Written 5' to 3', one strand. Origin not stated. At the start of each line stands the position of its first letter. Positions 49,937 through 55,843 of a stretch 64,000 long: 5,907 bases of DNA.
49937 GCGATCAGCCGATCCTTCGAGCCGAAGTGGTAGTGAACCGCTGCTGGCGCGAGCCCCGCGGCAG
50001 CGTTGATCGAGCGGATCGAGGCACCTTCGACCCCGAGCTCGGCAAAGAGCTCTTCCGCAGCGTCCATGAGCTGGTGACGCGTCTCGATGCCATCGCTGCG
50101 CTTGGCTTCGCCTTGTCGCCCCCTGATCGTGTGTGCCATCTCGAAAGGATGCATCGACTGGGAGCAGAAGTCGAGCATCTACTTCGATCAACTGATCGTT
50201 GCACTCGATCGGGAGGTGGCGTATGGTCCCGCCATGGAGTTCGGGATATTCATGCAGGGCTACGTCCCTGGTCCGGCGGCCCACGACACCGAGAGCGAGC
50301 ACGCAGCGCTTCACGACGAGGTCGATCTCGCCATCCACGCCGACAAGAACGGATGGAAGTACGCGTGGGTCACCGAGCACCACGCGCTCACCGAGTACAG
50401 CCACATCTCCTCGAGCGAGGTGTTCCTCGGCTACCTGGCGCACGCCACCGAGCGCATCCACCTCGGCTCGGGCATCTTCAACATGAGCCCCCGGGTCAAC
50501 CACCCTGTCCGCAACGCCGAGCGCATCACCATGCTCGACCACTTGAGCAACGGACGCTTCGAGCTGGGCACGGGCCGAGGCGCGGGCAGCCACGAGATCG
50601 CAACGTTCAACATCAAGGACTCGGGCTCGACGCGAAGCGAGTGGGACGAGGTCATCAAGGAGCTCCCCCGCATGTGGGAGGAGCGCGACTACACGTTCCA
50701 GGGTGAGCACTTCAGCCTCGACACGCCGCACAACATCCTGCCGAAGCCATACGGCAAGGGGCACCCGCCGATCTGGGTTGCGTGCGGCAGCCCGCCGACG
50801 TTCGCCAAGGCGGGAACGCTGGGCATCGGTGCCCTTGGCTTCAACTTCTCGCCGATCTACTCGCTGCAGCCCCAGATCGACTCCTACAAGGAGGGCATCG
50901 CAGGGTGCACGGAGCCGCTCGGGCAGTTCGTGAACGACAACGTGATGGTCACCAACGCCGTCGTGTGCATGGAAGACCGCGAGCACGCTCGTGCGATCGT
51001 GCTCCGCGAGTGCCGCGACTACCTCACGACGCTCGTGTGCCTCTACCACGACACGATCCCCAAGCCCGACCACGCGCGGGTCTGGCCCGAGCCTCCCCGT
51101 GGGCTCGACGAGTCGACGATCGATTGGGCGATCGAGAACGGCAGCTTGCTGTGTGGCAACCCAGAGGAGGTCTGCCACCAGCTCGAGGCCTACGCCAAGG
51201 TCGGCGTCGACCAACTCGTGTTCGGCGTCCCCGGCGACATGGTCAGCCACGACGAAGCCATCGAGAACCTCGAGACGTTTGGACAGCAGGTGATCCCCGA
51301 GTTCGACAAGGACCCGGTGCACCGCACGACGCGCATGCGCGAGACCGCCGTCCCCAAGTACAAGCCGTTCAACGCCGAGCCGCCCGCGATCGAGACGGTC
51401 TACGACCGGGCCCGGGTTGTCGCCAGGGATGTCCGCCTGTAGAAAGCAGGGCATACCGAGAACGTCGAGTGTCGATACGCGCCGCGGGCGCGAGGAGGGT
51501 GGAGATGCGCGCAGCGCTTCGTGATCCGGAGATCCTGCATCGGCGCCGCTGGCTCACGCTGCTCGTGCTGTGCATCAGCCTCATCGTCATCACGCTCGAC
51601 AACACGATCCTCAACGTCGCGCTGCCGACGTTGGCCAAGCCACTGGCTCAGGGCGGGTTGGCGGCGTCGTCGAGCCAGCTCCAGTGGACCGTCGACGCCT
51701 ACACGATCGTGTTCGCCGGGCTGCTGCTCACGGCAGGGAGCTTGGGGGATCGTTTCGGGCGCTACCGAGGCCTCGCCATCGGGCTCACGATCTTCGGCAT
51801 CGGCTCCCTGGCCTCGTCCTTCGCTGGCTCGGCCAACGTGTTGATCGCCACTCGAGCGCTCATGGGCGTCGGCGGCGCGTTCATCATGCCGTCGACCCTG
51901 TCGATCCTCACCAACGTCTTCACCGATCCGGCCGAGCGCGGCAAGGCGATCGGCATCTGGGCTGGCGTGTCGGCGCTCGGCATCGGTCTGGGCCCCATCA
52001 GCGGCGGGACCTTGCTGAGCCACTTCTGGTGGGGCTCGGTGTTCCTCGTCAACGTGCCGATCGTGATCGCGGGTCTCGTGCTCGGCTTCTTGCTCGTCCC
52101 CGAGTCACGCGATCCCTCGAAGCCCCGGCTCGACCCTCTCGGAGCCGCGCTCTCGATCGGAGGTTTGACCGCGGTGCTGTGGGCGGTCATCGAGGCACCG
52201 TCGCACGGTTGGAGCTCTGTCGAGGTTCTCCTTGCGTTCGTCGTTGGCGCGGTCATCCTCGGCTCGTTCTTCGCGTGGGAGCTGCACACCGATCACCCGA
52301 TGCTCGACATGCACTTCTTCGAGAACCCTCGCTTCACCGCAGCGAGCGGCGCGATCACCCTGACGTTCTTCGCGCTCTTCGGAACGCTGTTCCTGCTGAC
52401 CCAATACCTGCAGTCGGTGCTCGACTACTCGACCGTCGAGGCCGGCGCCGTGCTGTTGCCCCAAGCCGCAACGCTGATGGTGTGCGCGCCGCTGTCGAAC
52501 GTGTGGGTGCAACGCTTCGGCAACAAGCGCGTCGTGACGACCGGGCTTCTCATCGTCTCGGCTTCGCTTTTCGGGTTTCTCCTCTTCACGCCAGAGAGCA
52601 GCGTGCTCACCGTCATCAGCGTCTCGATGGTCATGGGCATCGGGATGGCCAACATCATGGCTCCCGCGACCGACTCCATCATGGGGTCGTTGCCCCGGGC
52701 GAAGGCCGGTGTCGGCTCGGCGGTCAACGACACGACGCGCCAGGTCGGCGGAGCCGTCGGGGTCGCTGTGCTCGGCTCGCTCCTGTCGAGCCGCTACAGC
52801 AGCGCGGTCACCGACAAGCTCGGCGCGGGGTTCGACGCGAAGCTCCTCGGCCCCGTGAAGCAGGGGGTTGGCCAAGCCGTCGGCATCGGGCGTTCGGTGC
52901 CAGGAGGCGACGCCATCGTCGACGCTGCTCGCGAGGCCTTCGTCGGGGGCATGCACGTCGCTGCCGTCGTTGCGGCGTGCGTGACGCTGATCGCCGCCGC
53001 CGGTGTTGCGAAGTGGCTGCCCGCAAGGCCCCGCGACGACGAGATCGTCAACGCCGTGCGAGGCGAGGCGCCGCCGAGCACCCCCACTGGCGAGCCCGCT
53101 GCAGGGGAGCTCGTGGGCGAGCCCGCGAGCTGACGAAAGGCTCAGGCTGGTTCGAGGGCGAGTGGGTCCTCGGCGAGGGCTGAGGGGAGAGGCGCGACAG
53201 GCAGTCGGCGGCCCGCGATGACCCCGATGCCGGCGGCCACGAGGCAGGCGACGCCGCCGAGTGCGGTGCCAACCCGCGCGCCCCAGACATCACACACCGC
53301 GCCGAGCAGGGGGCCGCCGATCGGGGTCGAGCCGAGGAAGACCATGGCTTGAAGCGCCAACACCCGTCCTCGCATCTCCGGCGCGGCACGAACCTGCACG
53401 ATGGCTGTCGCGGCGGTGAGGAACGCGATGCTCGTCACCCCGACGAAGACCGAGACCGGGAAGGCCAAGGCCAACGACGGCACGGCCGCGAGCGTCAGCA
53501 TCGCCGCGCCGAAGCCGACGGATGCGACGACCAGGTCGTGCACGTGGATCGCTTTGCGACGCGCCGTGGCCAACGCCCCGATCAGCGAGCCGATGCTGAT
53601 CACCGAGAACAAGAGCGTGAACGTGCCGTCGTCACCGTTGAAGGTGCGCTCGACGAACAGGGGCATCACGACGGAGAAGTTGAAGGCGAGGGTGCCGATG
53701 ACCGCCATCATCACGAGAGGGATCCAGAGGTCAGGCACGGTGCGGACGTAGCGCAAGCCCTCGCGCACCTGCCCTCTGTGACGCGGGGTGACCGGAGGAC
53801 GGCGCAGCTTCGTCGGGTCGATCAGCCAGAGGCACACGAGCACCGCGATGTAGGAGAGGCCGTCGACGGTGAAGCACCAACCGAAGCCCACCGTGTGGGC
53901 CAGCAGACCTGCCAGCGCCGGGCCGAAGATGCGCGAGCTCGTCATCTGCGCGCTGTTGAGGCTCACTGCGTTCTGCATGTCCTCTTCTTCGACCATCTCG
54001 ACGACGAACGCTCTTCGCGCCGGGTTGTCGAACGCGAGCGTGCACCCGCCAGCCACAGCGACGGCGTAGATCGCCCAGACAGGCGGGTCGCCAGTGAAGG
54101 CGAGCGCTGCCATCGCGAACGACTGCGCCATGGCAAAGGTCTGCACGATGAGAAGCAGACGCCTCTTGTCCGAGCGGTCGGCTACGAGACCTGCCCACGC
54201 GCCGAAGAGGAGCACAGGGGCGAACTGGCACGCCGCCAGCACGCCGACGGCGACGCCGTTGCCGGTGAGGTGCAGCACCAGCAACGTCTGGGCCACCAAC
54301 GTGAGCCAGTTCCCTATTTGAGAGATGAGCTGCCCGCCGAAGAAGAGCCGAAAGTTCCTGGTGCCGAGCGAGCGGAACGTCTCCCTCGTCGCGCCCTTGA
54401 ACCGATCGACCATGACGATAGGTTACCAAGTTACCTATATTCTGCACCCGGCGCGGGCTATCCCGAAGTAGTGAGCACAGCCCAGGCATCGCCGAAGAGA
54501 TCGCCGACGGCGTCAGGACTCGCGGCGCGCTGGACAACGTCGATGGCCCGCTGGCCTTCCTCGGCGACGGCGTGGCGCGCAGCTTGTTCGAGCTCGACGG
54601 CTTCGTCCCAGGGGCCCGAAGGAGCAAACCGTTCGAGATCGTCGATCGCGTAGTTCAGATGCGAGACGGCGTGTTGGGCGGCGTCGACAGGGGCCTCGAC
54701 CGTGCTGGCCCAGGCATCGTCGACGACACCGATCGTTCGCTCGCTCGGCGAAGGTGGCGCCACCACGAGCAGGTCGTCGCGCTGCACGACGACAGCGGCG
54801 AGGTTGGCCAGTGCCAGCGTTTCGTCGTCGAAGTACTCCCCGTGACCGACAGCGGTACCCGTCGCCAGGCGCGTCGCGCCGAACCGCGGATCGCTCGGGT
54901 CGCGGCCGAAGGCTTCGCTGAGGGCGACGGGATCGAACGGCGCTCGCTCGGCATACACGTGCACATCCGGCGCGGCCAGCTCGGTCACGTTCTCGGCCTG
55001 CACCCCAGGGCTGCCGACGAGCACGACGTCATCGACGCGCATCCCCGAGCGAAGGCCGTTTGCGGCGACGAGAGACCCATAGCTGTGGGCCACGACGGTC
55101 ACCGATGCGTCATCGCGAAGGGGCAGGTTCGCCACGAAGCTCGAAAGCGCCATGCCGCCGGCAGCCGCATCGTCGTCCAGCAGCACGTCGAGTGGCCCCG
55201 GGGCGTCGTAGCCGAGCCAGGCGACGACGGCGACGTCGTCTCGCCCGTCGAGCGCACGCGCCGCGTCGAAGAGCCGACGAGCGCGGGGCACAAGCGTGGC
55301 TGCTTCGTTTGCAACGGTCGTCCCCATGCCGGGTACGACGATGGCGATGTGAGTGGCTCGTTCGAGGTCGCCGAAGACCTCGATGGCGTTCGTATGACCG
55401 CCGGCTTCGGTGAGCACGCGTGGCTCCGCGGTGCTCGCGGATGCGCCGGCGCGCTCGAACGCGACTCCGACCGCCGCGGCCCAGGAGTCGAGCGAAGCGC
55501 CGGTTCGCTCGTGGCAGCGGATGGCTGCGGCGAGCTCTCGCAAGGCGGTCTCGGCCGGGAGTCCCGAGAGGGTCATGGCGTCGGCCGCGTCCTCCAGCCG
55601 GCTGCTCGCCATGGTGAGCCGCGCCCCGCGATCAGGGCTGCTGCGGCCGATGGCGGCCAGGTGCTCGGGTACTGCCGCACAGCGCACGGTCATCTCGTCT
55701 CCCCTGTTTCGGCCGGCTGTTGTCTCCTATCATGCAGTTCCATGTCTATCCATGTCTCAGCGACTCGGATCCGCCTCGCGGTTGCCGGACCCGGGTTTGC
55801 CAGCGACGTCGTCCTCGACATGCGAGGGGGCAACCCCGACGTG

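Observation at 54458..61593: Compact atypical type VII-like secretion module lacking all canonical membrane partners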

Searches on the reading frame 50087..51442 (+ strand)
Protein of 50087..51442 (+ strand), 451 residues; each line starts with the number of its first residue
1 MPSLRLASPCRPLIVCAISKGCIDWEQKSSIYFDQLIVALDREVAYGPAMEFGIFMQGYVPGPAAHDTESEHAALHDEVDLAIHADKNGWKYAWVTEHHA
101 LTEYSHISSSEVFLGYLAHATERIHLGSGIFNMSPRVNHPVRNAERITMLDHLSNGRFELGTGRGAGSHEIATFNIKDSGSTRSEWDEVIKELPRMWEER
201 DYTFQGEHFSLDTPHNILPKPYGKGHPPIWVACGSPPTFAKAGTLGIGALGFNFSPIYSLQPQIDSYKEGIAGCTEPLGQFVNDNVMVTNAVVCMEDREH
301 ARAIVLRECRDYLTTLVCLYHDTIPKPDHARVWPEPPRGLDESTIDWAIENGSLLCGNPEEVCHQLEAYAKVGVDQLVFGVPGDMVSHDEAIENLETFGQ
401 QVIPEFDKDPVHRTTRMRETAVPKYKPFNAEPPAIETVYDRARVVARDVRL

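Call 50: search_protein_families(library=pfam, proteins=[window:50087-51442:+], max_evalue=0.001)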
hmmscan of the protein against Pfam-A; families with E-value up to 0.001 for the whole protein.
window:50087-51442:+ (451 aa): 1 family
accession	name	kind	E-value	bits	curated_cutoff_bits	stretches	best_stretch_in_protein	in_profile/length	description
PF00296.26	Bac_luciferase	-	2.9e-49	168.6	27.9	1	50-376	1-314/314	Luciferase-like monooxygenase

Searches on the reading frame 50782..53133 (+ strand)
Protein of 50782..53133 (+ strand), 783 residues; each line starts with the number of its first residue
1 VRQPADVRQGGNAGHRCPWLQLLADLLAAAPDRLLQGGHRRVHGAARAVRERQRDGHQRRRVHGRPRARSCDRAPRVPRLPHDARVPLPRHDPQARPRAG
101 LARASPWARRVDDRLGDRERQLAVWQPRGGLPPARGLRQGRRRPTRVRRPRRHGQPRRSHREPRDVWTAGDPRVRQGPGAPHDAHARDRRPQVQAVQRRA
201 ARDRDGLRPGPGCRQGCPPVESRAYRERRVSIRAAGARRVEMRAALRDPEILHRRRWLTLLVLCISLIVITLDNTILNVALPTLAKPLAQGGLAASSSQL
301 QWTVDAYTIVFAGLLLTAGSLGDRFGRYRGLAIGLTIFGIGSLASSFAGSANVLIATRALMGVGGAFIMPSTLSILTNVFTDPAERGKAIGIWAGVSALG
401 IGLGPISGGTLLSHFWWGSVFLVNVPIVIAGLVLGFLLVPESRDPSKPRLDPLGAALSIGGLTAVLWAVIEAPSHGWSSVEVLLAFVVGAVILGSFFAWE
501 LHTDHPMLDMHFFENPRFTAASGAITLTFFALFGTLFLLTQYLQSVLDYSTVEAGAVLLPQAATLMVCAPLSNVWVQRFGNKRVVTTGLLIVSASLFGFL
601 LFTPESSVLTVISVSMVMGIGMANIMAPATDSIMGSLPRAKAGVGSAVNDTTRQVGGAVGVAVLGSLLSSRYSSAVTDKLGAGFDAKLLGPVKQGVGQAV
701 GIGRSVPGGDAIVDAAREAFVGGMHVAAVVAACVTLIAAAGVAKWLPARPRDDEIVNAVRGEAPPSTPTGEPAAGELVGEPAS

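Call 50: search_protein_families(library=pfam, proteins=[window:50782-53133:+], max_evalue=0.001)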
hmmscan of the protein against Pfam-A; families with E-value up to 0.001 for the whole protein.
window:50782-53133:+ (783 aa): 2 families
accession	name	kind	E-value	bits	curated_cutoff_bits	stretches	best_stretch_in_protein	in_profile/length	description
PF07690.21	MFS_1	-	1.1e-50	173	33.4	1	263-660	1-346/347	Major Facilitator Superfamily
PF00083.30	Sugar_tr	-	1.6e-06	27.8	22.3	1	293-442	41-194/452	Sugar (and other) transporter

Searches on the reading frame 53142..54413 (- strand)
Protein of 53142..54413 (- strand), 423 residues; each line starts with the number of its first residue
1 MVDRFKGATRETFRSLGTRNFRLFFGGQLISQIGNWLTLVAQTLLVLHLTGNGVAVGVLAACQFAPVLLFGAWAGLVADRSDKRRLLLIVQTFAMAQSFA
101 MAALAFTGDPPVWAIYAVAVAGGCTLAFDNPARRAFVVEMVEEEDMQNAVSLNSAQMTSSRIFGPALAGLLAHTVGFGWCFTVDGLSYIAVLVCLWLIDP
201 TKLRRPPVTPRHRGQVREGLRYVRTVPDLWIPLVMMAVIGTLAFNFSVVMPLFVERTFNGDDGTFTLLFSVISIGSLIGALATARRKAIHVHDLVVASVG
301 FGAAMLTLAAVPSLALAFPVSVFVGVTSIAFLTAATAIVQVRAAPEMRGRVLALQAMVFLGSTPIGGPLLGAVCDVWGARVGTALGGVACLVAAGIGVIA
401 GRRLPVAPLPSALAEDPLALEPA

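Call 50: search_protein_families(library=pfam, proteins=[window:53142-54413:-], max_evalue=0.001)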
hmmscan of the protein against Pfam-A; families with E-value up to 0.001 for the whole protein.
window:53142-54413:- (423 aa): 2 families
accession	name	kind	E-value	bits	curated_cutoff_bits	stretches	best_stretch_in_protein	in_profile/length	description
PF05977.19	MFS_3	-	6.2e-54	183.8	27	1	13-405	4-396/524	Transmembrane secretion effector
PF07690.21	MFS_1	-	5.4e-33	114.8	33.4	2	25-284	2-259/347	Major Facilitator Superfamily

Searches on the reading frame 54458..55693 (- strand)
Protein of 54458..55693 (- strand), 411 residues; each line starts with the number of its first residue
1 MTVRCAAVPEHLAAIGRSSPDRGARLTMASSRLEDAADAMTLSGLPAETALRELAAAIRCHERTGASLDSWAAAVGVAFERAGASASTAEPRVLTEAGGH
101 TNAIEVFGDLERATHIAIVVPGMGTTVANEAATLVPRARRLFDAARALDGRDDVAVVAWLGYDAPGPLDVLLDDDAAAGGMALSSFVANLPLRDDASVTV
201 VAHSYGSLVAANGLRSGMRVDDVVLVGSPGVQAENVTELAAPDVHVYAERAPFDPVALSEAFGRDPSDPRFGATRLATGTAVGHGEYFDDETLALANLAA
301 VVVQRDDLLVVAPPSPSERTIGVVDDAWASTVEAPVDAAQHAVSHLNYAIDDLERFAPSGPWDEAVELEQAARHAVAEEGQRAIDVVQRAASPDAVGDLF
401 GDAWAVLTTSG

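Call 9: search_protein_families(library=pfam, proteins=[window:54458-55693:-], max_evalue=1)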
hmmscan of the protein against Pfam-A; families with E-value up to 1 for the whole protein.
window:54458-55693:- (411 aa): 3 families
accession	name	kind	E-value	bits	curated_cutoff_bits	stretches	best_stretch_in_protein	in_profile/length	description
PF06259.18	Abhydrolase_8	-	7.3e-36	123.9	20.5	1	100-257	5-171/178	Alpha/beta hydrolase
PF06821.19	Ser_hydrolase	-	0.059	13.7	22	1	196-237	55-95/172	Serine hydrolase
PF05990.18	DUF900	-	0.077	12.9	20.5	1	185-246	82-139/232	Alpha/beta hydrolase of unknown function (DUF900)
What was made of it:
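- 54458..55693 (-): DUF1023/Abhydrolase_8 serine hydrolase, 411 aa, with no signal peptide or TM helix. It has an N-terminal helical hairpin (res 9-84), an alpha/beta-hydrolase core (92-302; Ser204/Asp254/His284) and a C-terminal three-helix extension (316-409). Candidate secreted cargo. Pfam E=7e-36 (call 9).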

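Call 10: search_protein_families(library=ncbifam, proteins=[window:54458-55693:-], max_evalue=1)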
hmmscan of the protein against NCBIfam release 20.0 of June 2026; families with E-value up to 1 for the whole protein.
window:54458-55693:- (411 aa): 0 families

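Call 51: find_homologous_proteins(query=window:54458-55693:-, max_evalue=0.00001)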
Query window:54458-55693:- (411 aa): 318 proteins with E <= 0.00001 among 8000 candidates; the best 120 are listed.
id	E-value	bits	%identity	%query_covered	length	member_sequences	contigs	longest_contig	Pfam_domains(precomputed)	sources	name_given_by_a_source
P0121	3.2e-257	871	100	100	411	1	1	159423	PF06259.19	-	-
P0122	2.3e-121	424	58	99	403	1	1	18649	PF06259.19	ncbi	ncbi:MAG: alpha/beta hydrolase [Acidimicrobiales bacterium]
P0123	4.6e-105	370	55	93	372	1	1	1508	PF06259.19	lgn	-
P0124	3.5e-102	361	54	98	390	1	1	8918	PF06259.19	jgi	jgi:hypothetical protein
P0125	1.4e-90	322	48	99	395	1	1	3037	PF06259.19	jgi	jgi:alpha-beta hydrolase superfamily lysophospholipase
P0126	9.9e-89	316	53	86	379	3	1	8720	PF06259.19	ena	-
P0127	8.6e-84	300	56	76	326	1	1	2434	PF06259.19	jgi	jgi:hypothetical protein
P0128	7.5e-83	297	49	86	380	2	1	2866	PF06259.19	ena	-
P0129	8.1e-81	290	53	71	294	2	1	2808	PF06259.19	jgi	jgi:hypothetical protein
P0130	9.0e-80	287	50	84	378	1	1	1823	PF06259.19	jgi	jgi:hypothetical protein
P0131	2.3e-75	272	47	86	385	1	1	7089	PF06259.19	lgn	-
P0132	9.5e-70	254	43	99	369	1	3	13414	PF06259.19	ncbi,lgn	-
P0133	2.0e-68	250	46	87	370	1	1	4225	PF06259.19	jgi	jgi:pimeloyl-ACP methyl ester carboxylesterase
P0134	9.1e-68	247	45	85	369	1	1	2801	PF06259.19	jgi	jgi:pimeloyl-ACP methyl ester carboxylesterase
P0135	1.9e-67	246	44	85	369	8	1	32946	PF06259.19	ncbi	ncbi:MAG: hypothetical protein QOJ67_1837 [Acidimicrobiaceae bacterium]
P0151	6.7e-41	159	38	73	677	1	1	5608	PF06259.19,PF21725.4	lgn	-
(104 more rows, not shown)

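Call 59: predict_structure(alignment_id=A4)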
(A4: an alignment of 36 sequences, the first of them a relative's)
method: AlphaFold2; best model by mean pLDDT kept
length: 411 residues; sequences in the alignment: 36
mean_pLDDT: 88.9   pTM: 0.73
mean pLDDT of the five models: 88.9, 88.6, 86.5, 86.1, 85.5
residues with pLDDT >= 90: 246; 70-90: 137; 50-70: 20; < 50: 8
segments of 3 or more residues with pLDDT < 50: 87-89
pLDDT, mean of each block of 10 residues (from residue 1): 64 88 93 95 93 96 93 86 57 58 90 97 92 96 96 94 83 84 96 95 98 97 97 94 95 93 94 97 96 98 98 93 88 85 87 88 87 81 78 85 78 40
secondary structure, 60 per line:
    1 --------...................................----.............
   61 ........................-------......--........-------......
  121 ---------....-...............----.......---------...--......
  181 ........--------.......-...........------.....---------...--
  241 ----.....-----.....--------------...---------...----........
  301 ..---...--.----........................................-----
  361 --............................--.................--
elements in order: H9-43 H48-84 E92-97 E100-107 E115-120 H130-133 H135-149 E154-160 H175-188 E197-203 H205-215 E222-226 E245-249 H255-259 E274-276 H293-302 H316-355 H363-390 H393-409
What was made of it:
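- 54458..55693 (-): AF2 model pLDDT 88.9 (call 59).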

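Call 63: fold_search(model_id=the predicted structure, library=pdb)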
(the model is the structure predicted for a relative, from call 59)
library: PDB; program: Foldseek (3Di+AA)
matches with E <= 10: 1066; with E <= 0.001: 366
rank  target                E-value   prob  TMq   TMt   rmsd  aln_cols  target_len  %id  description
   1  3pf8_A                6.8e-07  1.00  0.34  0.52   6.8       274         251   14  Crystal structure of the Lactobacillus johnsonii cinnamoyl esterase LJ0536 (released 2011-08-31)
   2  7xri_A                1.5e-06  1.00  0.34  0.52   7.8       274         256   14  Feruloyl esterase mutant -S106A (released 2023-05-17)
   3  3our_E                1.5e-06  1.00  0.33  0.34  16.3       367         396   11  Crystal structure of complex between EIIA and a novel pyruvate decarboxylase (released 2011-06-01)
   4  2jbw_D                2.0e-06  1.00  0.38  0.42  13.8       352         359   14  Crystal Structure of the 2,6-dihydroxy-pseudo-oxynicotine Hydrolase. (released 2007-01-04)
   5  7xrh_A                2.2e-06  1.00  0.34  0.54   8.7       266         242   15  Feruloyl esterase from Lactobacillus acidophilus (released 2023-05-17)
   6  3pf8_B                2.6e-06  1.00  0.32  0.50   7.9       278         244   12  Crystal structure of the Lactobacillus johnsonii cinnamoyl esterase LJ0536 (released 2011-08-31)
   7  5l2p_C                2.8e-06  1.00  0.35  0.45   6.4       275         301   10  Structure of arylesterase (released 2017-08-09)
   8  2jbw_B                3.1e-06  1.00  0.35  0.39  15.3       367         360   12  Crystal Structure of the 2,6-dihydroxy-pseudo-oxynicotine Hydrolase. (released 2007-01-04)
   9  4i4c_B                3.1e-06  1.00  0.34  0.35  15.2       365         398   11  Crystal structure of the protein frsA complexed with unknown ligand (released 2013-10-09)
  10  5l2p_A                3.3e-06  1.00  0.34  0.43   8.3       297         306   11  Structure of arylesterase (released 2017-08-09)
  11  7l4u_B                4.9e-06  1.00  0.24  0.33   4.9       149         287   16  Crystal structure of human monoacylglycerol lipase in complex with compound 1h (released 2021-08-11)
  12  5l2p_B                5.2e-06  1.00  0.34  0.44   6.8       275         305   11  Structure of arylesterase (released 2017-08-09)
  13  3our_A                5.5e-06  1.00  0.31  0.32  15.4       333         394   12  Crystal structure of complex between EIIA and a novel pyruvate decarboxylase (released 2011-06-01)
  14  3mve_B                6.9e-06  1.00  0.34  0.35  15.0       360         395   12  Crystal structure of a novel pyruvate decarboxylase (released 2011-05-18)
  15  8skm_A                8.2e-06  1.00  0.33  0.50   8.2       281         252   16  Wild type chlorogenic acid esterase from Lactobacillus helveticus (released 2024-03-27)
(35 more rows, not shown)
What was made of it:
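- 54458..55693 (-): Foldseek matches esterases and monoglyceride lipases (call 63).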

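Call 80: search_protein_families(library=pfam, proteins=[P0151], max_evalue=0.01)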
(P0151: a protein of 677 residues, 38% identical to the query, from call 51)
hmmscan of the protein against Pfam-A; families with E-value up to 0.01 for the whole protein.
P0151 (677 aa): 3 families
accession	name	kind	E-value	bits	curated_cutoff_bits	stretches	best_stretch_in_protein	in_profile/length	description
PF06259.18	Abhydrolase_8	-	9.5e-32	110.5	20.5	1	305-466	1-171/178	Alpha/beta hydrolase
PF21725.3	T7SS_signal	-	7.1e-06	26.5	27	1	30-100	85-154/241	Putative T7SS secretion signal domain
PF06013.18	WXG100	-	0.00018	22.1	27.3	0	48-86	38-76/86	Proteins of 100 residues with WXG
